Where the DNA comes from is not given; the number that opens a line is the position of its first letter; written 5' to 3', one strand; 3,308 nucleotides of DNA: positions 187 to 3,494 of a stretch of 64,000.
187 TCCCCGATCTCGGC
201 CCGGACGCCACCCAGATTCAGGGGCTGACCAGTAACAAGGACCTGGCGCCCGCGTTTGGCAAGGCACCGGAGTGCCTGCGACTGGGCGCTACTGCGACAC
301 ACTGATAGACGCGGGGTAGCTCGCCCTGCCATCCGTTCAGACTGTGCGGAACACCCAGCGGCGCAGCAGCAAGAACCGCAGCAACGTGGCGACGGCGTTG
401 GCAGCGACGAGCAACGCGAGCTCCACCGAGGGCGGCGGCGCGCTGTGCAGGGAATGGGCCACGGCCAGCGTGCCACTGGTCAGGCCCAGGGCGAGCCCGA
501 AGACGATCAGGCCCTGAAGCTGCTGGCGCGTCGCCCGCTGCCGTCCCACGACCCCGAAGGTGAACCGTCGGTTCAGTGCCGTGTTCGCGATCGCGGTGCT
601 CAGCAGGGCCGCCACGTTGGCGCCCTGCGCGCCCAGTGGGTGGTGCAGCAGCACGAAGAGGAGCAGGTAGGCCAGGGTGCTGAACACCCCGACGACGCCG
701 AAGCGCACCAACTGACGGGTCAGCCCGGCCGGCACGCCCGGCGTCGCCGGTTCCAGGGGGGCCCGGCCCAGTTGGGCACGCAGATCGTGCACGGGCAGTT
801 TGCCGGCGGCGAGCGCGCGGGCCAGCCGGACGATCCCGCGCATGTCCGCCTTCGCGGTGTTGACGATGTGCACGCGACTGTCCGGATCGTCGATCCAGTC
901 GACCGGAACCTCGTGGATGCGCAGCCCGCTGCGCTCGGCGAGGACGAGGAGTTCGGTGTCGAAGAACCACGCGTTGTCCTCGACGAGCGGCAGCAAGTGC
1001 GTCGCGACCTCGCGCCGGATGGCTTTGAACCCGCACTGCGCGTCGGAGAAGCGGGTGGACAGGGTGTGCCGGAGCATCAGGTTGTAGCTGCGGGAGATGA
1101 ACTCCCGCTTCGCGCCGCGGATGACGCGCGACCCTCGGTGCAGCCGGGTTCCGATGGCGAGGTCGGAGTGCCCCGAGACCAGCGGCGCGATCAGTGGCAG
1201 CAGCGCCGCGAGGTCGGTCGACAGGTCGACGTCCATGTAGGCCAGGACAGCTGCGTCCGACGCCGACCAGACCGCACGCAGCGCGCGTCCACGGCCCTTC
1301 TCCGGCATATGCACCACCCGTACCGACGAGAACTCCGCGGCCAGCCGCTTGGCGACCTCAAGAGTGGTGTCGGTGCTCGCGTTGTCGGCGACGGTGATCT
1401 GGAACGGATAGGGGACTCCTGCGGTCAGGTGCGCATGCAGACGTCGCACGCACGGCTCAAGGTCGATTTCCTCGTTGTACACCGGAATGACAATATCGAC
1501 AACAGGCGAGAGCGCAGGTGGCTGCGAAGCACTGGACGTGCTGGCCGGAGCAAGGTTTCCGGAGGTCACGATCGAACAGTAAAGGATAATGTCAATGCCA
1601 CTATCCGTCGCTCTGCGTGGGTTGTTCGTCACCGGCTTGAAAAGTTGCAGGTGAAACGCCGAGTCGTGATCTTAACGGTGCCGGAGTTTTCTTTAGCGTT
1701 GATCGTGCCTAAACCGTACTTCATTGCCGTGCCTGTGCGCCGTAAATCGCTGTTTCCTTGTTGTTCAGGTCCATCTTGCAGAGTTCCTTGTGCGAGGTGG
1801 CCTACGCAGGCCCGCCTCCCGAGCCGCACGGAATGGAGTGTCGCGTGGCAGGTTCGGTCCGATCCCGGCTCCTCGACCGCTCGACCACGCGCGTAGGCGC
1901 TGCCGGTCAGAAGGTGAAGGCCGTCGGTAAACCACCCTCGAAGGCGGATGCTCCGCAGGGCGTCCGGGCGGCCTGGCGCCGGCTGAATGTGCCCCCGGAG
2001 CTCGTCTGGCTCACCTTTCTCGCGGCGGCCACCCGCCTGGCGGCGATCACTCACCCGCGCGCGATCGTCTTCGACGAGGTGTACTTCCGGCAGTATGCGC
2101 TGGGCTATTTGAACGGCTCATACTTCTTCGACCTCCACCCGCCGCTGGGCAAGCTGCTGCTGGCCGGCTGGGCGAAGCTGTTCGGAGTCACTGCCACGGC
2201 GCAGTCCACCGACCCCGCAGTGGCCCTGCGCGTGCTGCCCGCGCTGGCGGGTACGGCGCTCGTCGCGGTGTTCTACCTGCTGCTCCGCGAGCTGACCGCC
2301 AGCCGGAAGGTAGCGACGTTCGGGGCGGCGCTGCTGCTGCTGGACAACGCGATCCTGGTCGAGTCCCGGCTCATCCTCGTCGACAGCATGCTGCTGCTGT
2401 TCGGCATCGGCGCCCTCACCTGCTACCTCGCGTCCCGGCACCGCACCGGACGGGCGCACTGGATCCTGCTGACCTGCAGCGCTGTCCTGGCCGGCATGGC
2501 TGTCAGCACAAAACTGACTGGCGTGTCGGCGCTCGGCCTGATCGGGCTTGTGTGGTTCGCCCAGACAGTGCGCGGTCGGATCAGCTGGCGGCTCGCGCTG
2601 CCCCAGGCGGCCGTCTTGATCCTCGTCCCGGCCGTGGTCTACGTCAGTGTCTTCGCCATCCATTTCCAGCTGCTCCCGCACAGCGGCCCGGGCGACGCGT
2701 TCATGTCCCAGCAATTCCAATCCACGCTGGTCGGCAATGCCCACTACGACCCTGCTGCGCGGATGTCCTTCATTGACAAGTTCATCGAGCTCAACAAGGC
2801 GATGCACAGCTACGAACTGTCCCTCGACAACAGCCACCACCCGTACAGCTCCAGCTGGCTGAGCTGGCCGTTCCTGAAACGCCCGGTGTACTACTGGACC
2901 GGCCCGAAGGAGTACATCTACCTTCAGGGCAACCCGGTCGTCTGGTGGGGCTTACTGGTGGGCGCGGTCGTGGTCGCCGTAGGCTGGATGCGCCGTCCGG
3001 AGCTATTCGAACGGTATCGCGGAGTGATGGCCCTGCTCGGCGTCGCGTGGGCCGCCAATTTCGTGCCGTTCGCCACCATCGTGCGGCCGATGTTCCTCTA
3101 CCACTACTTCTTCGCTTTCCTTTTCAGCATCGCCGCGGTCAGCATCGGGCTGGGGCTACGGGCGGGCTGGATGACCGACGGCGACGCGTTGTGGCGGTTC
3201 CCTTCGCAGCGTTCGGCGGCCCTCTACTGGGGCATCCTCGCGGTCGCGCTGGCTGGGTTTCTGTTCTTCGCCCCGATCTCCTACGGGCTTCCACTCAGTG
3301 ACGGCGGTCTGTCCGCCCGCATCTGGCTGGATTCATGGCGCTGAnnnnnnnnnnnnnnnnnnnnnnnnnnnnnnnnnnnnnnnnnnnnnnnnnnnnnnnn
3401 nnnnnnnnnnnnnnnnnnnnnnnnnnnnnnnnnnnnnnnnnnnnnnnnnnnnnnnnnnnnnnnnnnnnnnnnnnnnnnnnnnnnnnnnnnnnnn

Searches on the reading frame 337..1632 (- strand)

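Call 79: search_protein_families(library=pfam, proteins=[window:337-1632:-], max_evalue=0.0001)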
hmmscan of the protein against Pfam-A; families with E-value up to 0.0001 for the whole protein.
window:337-1632:- (431 aa): 3 families
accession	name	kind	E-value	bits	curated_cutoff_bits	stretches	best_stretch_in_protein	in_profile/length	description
PF00535.33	Glycos_transf_2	-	7.3e-24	85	23.3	1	47-211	2-165/168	Glycosyl transferase family 2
PF04138.20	GtrA_DPMS_TM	-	4.1e-14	53.2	26.1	1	310-428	1-117/117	GtrA/DPMS, transmembrane domain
PF13641.12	Glyco_tranf_2_3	-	1.5e-05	25.6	27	1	45-244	3-206/230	Glycosyltransferase like family 2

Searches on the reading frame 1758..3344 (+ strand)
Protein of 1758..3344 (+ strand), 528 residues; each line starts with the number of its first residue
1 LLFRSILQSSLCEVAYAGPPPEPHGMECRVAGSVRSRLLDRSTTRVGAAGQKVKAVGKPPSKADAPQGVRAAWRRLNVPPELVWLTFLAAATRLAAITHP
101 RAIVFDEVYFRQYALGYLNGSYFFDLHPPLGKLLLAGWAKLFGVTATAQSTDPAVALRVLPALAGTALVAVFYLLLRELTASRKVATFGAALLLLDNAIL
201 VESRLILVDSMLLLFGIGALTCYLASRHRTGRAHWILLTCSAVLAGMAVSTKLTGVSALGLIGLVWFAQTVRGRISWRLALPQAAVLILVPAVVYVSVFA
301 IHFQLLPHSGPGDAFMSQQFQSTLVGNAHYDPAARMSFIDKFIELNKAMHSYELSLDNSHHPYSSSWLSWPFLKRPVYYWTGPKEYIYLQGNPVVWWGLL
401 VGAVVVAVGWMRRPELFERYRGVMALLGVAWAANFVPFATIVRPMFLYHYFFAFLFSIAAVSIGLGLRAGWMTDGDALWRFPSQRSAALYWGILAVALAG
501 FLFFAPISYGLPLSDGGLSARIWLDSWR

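Call 79: search_protein_families(library=pfam, proteins=[window:1758-3344:+], max_evalue=0.0001)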
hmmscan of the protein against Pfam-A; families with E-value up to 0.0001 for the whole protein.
window:1758-3344:+ (528 aa): 2 families
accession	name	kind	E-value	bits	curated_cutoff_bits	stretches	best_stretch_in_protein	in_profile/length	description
PF02366.24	PMT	-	3.3e-44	151.7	22.7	1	84-306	2-244/245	Dolichyl-phosphate-mannose-protein mannosyltransferase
PF16192.10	PMT_4TMC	-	2.1e-35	122.5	32.4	1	338-527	1-202/202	C-terminal four TMM region of protein-O-mannosyltransferase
